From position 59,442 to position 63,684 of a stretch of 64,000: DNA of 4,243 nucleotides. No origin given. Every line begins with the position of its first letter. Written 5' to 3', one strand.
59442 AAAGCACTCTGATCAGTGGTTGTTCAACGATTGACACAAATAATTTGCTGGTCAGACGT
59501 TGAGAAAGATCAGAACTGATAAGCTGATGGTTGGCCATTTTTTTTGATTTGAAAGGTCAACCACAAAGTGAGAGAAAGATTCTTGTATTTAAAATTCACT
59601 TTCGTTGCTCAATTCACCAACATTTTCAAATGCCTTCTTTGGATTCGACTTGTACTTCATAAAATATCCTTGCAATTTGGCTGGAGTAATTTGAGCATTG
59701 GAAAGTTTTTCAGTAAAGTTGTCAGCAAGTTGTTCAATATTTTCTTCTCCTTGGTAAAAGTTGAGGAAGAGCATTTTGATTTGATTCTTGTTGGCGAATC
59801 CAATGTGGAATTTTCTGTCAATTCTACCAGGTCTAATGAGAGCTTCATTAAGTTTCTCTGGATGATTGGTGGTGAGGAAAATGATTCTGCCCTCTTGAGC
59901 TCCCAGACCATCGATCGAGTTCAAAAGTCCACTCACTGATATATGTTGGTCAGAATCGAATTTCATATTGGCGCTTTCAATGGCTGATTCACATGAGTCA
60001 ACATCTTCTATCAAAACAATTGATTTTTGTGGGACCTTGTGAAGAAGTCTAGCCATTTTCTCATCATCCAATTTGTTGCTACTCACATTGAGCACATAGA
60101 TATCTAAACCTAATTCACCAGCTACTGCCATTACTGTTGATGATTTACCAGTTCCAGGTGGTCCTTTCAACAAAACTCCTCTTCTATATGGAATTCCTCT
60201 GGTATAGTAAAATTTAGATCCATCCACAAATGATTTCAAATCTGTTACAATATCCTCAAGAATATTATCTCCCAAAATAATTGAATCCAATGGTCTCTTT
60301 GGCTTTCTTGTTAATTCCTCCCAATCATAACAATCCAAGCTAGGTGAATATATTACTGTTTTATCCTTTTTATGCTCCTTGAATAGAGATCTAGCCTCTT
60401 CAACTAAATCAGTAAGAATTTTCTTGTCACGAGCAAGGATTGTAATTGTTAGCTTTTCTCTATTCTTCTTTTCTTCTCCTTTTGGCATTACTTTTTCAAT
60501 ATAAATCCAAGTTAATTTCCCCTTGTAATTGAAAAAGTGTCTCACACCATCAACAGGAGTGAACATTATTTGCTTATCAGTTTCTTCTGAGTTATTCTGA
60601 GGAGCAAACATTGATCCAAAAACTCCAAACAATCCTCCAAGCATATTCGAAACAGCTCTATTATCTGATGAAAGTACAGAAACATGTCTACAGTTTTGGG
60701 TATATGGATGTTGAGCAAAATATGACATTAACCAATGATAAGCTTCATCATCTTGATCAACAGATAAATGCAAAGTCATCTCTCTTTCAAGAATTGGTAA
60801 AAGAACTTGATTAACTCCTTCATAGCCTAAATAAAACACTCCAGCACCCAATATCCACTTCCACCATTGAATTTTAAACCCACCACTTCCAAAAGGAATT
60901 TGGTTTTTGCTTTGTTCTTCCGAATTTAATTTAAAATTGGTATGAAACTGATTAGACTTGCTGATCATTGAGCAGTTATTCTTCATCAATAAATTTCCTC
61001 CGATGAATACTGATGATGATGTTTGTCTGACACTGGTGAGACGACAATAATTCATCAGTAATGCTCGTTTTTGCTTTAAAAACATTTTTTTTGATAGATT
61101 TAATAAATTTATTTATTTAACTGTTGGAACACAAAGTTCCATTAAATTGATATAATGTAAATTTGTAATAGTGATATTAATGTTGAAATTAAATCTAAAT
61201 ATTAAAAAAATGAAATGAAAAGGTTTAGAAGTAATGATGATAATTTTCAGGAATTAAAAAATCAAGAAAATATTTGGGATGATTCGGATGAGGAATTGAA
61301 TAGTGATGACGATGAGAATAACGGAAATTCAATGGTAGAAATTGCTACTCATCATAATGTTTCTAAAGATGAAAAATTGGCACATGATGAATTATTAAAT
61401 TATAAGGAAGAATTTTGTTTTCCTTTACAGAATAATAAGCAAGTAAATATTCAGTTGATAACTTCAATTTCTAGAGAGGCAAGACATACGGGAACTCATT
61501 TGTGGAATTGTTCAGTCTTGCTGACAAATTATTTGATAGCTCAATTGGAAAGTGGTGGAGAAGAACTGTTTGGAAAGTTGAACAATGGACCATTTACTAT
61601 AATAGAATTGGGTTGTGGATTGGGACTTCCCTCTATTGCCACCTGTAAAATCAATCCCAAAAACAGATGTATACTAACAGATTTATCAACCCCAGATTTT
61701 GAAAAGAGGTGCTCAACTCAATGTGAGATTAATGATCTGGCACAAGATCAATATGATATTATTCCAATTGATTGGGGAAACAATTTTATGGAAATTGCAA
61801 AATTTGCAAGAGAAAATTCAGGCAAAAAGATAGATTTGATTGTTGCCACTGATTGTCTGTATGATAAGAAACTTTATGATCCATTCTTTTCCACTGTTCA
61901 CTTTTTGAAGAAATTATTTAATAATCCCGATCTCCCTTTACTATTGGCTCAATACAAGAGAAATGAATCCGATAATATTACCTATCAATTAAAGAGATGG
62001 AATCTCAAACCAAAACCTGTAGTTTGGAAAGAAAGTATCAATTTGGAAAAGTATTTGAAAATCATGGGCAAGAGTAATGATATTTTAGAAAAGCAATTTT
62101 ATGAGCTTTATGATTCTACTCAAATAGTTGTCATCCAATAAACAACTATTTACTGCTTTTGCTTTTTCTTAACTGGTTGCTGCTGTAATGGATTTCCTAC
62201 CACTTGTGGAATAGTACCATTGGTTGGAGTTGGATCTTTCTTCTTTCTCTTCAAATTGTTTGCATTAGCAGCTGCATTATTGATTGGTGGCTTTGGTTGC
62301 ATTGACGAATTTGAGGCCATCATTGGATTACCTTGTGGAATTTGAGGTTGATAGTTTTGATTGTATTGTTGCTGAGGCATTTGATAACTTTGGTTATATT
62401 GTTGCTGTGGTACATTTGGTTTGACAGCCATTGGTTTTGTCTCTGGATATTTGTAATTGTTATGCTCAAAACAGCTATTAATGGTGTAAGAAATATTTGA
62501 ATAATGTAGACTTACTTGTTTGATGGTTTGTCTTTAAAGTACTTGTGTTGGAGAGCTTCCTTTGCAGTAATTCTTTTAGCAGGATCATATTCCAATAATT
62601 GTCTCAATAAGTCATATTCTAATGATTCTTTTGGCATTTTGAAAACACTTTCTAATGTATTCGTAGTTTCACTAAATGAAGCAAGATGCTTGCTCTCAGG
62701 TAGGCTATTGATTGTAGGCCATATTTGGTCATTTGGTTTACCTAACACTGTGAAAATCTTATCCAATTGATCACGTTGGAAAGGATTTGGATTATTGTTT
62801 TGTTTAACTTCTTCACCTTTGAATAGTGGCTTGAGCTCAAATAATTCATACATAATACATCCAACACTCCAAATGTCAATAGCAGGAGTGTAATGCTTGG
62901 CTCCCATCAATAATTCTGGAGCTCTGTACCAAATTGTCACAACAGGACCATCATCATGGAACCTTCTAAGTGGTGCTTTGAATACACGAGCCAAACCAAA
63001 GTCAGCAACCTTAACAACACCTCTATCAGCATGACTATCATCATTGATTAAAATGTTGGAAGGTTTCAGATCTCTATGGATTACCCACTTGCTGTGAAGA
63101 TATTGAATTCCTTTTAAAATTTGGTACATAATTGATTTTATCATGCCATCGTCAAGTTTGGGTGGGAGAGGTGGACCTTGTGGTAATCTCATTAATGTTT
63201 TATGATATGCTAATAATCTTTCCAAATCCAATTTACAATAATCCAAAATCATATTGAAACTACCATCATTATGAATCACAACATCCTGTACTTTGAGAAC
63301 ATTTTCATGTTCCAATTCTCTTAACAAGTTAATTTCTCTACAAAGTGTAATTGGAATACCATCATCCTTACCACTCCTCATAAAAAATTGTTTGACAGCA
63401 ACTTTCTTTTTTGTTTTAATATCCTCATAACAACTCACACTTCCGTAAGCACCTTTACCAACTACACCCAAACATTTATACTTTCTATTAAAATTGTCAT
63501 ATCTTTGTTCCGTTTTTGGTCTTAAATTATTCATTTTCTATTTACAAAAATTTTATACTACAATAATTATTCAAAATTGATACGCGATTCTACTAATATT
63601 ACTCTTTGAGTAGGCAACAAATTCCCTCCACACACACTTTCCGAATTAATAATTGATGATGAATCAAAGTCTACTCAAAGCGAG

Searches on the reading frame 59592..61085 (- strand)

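Call 59: search_protein_families(library=pfam, proteins=[window:59592-61085:-], max_evalue=0.001)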
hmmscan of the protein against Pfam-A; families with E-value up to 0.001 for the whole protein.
window:59592-61085:- (498 aa): 7 families
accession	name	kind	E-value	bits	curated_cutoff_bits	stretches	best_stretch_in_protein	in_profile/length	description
PF08740.16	BCS1_N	-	4.8e-34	118.4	28.1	1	93-269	13-182/182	BCS1 N terminal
PF00004.35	AAA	-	1.2e-19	71.5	21.2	1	304-429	1-130/131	ATPase family associated with various cellular activities (AAA)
PF25426.1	AAA_lid_BCS1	-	1.2e-17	64.1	27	1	433-491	1-60/60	Mitochondrial chaperone BCS1-like, ATPase lid domain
PF05673.19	DUF815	-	0.00012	21.8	23.8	1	302-362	54-116/249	Protein of unknown function (DUF815)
PF05496.18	RuvB_N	-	0.00022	21.4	27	1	304-371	36-102/159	Holliday junction DNA helicase RuvB P-loop domain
PF12774.13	AAA_6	-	0.00043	19.8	25.2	1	298-349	29-79/327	Hydrolytic ATP binding site of dynein motor region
PF25199.1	nSTAND_NTPase5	-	0.00078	19.7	34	0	301-371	41-114/145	Novel STAND NTPase 5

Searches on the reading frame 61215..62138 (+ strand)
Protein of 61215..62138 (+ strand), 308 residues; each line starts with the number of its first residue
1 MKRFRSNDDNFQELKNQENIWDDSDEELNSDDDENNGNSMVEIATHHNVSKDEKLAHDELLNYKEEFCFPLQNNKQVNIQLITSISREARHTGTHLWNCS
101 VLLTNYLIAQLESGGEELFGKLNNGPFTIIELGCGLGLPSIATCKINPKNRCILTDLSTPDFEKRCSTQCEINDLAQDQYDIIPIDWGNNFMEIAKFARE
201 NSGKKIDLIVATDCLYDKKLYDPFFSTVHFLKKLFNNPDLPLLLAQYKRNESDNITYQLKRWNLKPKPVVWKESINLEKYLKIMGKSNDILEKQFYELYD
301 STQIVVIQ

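Call 59: search_protein_families(library=pfam, proteins=[window:61215-62138:+], max_evalue=0.001)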
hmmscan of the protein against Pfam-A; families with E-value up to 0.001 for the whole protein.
window:61215-62138:+ (308 aa): 1 family
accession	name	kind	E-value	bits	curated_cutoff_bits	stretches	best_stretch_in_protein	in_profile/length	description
PF10294.15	Methyltransf_16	-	2.9e-17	63.4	21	1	90-254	15-165/174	Lysine methyltransferase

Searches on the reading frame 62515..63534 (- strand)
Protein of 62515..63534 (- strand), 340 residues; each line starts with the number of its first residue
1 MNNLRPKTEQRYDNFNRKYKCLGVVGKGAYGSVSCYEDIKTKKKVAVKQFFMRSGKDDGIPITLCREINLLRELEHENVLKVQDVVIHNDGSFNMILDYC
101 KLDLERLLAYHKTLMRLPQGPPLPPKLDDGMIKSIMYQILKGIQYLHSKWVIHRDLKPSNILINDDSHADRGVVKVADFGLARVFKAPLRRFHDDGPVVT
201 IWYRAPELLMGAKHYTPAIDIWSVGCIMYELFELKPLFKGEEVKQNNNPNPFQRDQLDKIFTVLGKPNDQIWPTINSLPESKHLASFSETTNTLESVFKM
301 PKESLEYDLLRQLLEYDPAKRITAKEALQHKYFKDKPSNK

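Call 59: search_protein_families(library=pfam, proteins=[window:62515-63534:-], max_evalue=0.001)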
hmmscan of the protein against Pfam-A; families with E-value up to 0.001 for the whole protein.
window:62515-63534:- (340 aa): 3 families
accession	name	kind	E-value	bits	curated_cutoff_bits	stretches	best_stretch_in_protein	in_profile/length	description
PF00069.31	Pkinase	-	1.9e-62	211.5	31.7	1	20-333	2-263/263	Protein kinase domain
PF07714.23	PK_Tyr_Ser-Thr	-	3.4e-33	115.5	23.1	1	24-234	6-200/258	Protein tyrosine and serine/threonine kinase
PF17667.7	Pkinase_fungal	-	0.00091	18.5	24.1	0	137-215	293-371/387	Fungal protein kinase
